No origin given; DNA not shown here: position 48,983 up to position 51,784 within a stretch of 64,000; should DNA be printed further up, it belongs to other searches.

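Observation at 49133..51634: LanM-like synthetase with a LanC-type cyclase domain but no cysteine-containing substrate anywhere in the locus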

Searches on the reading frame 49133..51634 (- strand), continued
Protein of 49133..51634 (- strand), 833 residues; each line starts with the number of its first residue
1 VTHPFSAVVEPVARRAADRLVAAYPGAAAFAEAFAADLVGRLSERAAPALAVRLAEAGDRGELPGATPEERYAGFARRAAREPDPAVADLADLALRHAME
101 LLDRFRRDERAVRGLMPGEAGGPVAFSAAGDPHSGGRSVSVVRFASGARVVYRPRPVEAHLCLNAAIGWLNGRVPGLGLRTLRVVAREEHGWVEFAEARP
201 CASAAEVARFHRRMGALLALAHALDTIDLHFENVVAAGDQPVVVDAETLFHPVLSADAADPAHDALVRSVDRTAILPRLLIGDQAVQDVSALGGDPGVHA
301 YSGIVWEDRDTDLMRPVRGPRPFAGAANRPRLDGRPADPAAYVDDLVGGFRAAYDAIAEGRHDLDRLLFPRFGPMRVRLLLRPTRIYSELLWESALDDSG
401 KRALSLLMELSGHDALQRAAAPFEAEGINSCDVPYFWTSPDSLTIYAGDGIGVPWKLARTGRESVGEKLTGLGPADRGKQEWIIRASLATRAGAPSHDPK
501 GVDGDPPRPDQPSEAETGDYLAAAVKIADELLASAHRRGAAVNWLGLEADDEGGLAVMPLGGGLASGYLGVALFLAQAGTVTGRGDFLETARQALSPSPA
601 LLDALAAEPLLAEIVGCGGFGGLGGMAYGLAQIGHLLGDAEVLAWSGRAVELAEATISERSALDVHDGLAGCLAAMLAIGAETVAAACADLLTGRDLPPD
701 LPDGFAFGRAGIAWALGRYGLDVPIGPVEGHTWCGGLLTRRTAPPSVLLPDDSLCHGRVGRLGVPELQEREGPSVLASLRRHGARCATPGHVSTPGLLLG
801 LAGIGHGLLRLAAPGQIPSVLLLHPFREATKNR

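Call 35: search_solved_structures(query=A1, max_evalue=1, show_alignments=5)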
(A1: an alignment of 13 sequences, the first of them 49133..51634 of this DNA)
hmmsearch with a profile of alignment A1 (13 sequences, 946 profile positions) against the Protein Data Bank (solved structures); distinct sequences matched with E-value up to 1: 8.
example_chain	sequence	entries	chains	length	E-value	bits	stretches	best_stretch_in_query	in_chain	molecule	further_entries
6st5_A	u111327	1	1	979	1.2e-141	476.9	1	27-936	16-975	LicM2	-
5dzt_A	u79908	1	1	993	9.5e-85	288.6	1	87-935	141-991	CylM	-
6wq1_A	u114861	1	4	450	0.00031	22.1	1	620-862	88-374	LanC-like protein 2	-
3e6u_A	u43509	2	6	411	0.0011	20.3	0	818-920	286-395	LanC-like protein 1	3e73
8d0v_A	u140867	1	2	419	0.0011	20.3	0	817-920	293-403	Glutathione S-transferase LANCL1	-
8czk_A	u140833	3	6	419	0.0011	20.2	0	818-920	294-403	Glutathione S-transferase LANCL1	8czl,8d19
8car_A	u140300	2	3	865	0.0024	19.1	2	633-795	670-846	Serine/threonine protein kinase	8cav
3t33_A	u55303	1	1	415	0.0051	18.1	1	778-869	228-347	G protein coupled receptor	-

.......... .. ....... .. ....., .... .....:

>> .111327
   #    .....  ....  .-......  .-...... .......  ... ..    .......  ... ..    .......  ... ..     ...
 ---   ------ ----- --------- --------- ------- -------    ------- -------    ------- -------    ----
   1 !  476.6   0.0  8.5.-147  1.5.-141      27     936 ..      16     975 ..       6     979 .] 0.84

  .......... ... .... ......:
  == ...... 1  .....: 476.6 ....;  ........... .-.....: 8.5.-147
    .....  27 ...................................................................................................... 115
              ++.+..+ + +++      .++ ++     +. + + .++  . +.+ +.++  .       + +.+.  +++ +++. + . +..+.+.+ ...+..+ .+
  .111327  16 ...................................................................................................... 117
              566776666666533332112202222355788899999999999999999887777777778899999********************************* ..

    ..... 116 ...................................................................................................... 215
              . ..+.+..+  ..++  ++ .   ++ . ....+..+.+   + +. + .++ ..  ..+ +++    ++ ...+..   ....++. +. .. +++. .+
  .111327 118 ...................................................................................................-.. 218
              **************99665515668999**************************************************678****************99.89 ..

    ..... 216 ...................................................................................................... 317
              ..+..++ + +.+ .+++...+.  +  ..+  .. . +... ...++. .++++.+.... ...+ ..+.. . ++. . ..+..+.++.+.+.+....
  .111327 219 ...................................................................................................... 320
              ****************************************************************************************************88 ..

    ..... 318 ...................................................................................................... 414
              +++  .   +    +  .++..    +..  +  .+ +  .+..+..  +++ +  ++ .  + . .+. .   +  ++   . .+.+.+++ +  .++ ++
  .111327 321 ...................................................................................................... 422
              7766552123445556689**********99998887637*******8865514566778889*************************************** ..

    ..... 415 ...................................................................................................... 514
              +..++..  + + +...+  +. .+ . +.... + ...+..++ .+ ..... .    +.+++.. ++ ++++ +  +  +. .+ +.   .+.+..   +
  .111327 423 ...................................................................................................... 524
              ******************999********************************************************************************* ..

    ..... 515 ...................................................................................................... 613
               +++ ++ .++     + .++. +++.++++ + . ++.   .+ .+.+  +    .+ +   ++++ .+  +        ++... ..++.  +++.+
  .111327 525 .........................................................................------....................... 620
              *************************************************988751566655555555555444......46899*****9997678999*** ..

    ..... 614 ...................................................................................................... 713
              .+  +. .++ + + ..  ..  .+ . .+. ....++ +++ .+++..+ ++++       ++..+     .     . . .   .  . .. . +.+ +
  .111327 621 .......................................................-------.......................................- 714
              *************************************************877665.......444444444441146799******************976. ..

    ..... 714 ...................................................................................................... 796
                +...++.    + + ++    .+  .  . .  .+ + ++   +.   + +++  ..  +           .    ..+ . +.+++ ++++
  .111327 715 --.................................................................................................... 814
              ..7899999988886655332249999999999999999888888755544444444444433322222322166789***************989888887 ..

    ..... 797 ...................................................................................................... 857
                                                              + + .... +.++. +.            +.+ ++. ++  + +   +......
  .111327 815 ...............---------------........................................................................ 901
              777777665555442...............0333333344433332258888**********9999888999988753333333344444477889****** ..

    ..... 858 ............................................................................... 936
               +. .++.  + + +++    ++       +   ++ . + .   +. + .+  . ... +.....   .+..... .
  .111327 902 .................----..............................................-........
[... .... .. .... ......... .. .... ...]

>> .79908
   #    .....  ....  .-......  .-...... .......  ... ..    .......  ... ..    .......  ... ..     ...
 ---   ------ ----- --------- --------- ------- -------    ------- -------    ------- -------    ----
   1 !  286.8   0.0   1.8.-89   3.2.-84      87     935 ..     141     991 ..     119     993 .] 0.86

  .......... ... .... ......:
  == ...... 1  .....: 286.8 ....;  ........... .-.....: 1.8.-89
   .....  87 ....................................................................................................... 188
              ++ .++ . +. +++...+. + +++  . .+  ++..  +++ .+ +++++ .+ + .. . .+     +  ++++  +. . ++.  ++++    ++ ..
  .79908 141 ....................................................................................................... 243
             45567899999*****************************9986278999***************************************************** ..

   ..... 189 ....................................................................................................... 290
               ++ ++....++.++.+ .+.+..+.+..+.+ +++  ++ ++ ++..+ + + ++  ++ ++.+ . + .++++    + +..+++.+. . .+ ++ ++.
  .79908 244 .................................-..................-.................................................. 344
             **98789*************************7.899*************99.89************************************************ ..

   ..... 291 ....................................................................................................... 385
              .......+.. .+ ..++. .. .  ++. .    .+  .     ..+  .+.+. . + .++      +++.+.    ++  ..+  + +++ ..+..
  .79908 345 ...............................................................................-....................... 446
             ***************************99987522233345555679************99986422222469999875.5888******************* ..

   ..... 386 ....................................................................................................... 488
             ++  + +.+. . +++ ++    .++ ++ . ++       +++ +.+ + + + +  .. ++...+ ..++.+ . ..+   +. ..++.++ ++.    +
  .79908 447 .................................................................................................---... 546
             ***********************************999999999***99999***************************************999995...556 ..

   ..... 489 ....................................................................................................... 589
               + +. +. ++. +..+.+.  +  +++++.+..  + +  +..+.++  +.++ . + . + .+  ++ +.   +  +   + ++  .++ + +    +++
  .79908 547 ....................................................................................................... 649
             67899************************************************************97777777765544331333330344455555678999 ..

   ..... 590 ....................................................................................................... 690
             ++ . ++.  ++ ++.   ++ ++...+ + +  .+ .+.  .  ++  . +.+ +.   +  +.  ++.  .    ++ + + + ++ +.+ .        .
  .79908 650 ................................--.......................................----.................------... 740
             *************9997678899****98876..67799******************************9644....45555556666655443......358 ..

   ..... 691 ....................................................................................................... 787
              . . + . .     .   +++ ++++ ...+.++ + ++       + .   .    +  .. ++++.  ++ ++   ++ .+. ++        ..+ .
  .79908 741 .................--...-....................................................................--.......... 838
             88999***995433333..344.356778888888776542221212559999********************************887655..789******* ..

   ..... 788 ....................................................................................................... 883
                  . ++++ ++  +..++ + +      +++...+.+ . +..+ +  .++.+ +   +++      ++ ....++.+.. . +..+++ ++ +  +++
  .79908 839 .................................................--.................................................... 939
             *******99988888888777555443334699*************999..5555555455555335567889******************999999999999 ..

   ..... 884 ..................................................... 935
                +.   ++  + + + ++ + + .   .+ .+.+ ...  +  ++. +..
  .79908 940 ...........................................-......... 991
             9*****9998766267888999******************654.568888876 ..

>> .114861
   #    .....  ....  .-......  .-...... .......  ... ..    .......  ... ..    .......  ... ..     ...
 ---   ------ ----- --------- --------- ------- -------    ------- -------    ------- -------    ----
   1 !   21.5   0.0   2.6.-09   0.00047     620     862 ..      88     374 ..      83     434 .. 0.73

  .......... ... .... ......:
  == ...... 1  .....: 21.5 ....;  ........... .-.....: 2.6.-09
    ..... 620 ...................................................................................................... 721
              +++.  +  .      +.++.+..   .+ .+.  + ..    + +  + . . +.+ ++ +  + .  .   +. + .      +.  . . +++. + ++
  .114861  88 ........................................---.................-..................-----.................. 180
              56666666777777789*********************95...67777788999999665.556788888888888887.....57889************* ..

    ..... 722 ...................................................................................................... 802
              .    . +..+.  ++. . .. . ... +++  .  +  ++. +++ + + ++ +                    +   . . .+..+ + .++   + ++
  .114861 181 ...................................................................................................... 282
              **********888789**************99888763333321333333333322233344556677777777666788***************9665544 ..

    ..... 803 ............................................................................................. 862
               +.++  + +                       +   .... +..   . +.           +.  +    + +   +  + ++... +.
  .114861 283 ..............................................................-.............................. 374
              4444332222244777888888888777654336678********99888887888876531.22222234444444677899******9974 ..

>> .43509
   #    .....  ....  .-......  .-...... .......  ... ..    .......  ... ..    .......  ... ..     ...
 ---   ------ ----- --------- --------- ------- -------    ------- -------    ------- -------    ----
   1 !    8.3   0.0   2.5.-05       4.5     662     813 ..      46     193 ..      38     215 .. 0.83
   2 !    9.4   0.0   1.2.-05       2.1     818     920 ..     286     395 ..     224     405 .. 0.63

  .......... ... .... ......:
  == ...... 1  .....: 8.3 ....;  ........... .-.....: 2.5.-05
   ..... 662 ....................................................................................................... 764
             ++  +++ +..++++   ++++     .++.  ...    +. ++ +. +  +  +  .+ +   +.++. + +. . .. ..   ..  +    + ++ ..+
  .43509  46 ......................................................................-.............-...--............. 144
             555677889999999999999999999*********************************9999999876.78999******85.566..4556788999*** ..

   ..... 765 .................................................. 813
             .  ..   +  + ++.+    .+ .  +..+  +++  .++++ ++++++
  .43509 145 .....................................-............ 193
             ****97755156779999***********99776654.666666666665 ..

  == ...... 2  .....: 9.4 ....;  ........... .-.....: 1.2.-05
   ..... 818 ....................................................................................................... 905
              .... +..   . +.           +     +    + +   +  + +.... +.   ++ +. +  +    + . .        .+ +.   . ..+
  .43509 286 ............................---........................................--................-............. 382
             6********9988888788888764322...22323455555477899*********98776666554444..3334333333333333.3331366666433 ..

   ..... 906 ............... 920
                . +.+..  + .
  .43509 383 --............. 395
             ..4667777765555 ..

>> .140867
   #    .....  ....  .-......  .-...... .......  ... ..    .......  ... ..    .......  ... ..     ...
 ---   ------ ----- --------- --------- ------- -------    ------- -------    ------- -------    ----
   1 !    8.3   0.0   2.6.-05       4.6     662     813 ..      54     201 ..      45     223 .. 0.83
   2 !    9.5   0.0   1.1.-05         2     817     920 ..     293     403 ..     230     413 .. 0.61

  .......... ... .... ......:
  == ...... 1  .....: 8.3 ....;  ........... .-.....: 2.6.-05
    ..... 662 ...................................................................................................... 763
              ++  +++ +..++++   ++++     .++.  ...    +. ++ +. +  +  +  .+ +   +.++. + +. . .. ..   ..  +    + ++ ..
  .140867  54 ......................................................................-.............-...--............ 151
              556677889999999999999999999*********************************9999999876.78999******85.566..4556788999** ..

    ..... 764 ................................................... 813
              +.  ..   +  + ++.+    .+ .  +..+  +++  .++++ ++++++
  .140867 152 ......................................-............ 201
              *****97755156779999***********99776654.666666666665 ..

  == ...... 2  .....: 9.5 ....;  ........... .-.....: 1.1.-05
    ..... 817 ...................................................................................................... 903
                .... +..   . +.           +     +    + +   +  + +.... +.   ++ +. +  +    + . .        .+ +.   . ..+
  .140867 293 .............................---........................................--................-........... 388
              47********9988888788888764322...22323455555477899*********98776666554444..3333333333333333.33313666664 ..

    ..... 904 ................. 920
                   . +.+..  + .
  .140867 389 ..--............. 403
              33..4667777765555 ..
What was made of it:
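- On Class II lanthipeptide synthetase (LanM, TIGR03897): Phe707 aligns with the His of LicM2, CylM and LanCL2 (call 35).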

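Call 48: predict_structure(alignment_id=A2)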
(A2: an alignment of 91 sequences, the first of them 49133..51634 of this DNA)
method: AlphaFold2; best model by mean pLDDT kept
length: 833 residues; sequences in the alignment: 91
mean_pLDDT: 92.9   pTM: 0.94
mean pLDDT of the five models: 92.9, 92.3, 92.0, 91.5, 91.4
residues with pLDDT >= 90: 690; 70-90: 109; 50-70: 32; < 50: 2
segments of 3 or more residues with pLDDT < 50: none
pLDDT, mean of each block of 10 residues (from residue 1): 85 97 97 95 90 94 96 95 90 95 97 95 94 92 97 97 98 98 97 98 98 99 97 98 97 81 96 96 94 95 91 93 95 96 98 99 96 95 91 76 90 89 92 95 94 91 96 98 97 74 64 83 98 96 94 89 96 98 98 97 97 96 98 98 98 97 97 98 98 94 92 95 84 81 69 91 86 91 92 95 97 93 80 46
secondary structure, 60 per line:
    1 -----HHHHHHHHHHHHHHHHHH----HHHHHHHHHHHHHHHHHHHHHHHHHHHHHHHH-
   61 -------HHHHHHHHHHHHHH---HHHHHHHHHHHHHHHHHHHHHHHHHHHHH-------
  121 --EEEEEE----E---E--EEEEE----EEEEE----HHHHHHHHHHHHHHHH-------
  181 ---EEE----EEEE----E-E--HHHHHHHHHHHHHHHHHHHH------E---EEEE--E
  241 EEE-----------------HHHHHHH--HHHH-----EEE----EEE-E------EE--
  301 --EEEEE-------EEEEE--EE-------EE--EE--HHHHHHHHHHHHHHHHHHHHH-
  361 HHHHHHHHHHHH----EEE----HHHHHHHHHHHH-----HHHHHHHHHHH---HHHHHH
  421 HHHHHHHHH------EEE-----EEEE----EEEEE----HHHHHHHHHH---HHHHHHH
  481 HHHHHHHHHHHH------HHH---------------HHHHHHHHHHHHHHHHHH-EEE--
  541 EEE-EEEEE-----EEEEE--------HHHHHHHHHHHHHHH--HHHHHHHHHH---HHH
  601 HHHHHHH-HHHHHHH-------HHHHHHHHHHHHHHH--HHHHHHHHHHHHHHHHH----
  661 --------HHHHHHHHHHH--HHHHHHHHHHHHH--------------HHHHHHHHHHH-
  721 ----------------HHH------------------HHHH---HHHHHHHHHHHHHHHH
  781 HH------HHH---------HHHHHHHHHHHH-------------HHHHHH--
elements in order (helices of 4 or more, strands of 3 or more residues): H6-23 H28-59 H68-81 H85-113 E123-128 E140-144 E149-153 H158-173 E184-186 E191-194 H204-223 E234-237 E240-243 H261-267 H270-273 E279-281 E286-288 E303-307 E315-319 H339-359 H361-372 E377-379 H384-395 H401-411 H415-429 E436-438 E444-447 E452-456 H461-470 H474-492 H517-534 E536-538 E541-543 E545-549 E555-559 H568-582 H585-594 H598-607 H609-615 H623-637 H640-656 H669-679 H682-694 H709-719 H758-761 H765-782 H801-812 H826-831
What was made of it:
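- In Herbidospora the region around the Zn site (720-757) has lost two outer helices and has the lowest pLDDT of the domain (call 48). The AF2 model is confident (pLDDT 92.9, pTM 0.94, call 48).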
